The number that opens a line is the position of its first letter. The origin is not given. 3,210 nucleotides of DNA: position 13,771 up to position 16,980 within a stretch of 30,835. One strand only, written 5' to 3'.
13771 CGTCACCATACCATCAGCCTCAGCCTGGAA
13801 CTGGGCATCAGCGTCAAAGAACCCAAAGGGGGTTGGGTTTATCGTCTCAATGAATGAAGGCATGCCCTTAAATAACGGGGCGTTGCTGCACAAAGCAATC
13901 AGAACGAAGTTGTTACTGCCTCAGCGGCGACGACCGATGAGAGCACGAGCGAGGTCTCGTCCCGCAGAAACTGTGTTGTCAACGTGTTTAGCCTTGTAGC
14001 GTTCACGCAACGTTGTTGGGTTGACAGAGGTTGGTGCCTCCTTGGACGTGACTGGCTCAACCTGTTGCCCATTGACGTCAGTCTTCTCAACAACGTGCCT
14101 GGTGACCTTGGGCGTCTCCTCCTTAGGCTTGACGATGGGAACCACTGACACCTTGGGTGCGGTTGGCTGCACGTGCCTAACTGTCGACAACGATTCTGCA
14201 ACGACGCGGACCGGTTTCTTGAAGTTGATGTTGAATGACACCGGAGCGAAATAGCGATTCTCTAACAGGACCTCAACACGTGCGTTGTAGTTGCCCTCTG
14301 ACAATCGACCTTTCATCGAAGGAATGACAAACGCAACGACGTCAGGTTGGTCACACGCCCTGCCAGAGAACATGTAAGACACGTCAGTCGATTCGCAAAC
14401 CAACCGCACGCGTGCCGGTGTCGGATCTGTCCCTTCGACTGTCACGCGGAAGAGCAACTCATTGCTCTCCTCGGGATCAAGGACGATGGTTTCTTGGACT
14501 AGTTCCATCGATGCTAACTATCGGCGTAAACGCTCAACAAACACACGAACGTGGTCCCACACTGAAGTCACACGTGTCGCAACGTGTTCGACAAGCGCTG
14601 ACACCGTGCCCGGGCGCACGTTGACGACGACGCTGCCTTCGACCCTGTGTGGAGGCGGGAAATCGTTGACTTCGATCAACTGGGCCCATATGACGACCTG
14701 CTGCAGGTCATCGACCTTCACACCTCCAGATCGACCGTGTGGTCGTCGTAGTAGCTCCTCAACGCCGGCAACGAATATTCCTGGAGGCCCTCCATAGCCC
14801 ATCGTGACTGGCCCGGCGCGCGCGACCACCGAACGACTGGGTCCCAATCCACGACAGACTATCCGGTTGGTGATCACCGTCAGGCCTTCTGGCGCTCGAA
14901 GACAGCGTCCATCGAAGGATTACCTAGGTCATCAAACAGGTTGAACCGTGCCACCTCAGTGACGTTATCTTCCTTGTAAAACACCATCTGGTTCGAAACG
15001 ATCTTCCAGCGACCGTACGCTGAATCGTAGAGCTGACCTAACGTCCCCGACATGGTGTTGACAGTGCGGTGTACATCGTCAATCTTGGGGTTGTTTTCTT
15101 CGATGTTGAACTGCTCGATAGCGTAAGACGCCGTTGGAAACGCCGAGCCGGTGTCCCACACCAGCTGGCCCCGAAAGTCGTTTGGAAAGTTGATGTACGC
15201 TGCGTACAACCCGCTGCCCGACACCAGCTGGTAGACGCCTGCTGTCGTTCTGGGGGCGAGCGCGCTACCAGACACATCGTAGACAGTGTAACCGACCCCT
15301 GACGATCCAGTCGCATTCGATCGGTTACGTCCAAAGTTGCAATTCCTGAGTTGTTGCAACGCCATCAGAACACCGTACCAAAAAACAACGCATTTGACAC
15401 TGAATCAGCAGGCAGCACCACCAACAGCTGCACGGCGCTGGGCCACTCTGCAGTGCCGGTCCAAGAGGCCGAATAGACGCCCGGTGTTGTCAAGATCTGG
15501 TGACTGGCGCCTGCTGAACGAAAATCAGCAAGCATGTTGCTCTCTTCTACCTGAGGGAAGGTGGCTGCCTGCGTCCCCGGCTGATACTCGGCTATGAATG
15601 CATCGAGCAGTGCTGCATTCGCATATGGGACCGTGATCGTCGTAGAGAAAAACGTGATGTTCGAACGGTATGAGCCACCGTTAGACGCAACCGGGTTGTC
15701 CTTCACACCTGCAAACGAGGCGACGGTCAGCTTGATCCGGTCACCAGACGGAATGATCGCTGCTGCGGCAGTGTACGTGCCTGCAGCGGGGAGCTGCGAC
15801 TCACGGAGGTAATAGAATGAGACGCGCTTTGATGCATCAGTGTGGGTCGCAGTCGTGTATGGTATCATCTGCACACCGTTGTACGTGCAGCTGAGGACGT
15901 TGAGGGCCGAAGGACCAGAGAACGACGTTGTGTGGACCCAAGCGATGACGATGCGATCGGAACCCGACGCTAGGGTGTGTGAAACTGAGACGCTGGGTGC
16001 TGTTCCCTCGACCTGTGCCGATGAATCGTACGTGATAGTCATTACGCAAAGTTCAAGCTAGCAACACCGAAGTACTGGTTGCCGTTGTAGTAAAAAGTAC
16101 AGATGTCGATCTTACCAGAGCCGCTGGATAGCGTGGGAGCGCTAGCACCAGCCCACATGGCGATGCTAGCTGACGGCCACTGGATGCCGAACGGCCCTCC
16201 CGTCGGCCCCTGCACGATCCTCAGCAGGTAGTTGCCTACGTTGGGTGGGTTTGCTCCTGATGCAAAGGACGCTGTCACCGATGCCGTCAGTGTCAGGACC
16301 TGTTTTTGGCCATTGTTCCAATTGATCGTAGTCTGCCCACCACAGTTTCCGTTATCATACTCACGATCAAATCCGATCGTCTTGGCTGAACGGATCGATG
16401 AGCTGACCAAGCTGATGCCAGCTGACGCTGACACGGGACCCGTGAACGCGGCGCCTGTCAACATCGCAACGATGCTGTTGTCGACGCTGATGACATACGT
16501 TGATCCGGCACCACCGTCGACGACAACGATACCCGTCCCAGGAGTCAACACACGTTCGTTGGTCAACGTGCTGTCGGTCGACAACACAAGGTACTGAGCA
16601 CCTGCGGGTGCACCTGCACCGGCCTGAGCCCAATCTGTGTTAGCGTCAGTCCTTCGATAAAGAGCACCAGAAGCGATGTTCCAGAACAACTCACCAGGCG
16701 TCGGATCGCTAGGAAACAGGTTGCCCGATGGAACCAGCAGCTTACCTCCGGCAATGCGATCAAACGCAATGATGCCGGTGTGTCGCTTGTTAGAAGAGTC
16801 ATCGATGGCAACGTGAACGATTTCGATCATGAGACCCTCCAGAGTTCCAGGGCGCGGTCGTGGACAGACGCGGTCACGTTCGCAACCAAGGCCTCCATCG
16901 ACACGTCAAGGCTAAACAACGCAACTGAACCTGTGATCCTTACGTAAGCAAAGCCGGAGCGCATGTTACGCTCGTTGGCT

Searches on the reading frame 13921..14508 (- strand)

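Call 11: search_protein_families(library=phrogs, proteins=[window:13921-14508:-], max_evalue=0.001)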
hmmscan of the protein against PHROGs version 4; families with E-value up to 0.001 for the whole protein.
window:13921-14508:- (195 aa): 0 families

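Call 86: search_protein_families(library=pfam, proteins=[window:13921-14508:-], max_evalue=0.01)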
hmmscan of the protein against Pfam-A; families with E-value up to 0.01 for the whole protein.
window:13921-14508:- (195 aa): 1 family
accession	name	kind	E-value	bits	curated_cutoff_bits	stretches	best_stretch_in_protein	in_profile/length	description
PF07398.16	MDMPI_C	-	0.0036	18.4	29.5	0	99-194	3-72/90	MDMPI C-terminal domain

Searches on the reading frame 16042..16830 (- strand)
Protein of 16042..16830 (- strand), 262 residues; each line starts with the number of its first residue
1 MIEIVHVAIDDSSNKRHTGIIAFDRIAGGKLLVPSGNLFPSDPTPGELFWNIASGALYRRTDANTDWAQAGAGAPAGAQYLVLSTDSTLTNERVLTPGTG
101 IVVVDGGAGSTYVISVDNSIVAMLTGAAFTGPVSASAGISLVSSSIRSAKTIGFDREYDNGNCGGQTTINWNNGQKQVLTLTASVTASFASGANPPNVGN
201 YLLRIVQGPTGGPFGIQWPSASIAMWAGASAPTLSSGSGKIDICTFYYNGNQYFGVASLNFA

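Call 12: search_protein_families(library=phrogs, proteins=[window:16042-16830:-], max_evalue=0.001)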
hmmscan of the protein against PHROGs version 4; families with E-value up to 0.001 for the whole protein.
window:16042-16830:- (262 aa): 4 families
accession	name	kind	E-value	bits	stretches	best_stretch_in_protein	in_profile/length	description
phrog_5596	-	unknown function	7.2e-08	32.6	1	194-261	386-450/451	-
phrog_22179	-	tail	1.6e-05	25.6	1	154-255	136-236/244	tail fiber protein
phrog_24774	-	unknown function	2.4e-05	25.3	1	141-255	135-249/258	-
phrog_7760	-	tail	3e-05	25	1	109-258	72-218/223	tail fiber protein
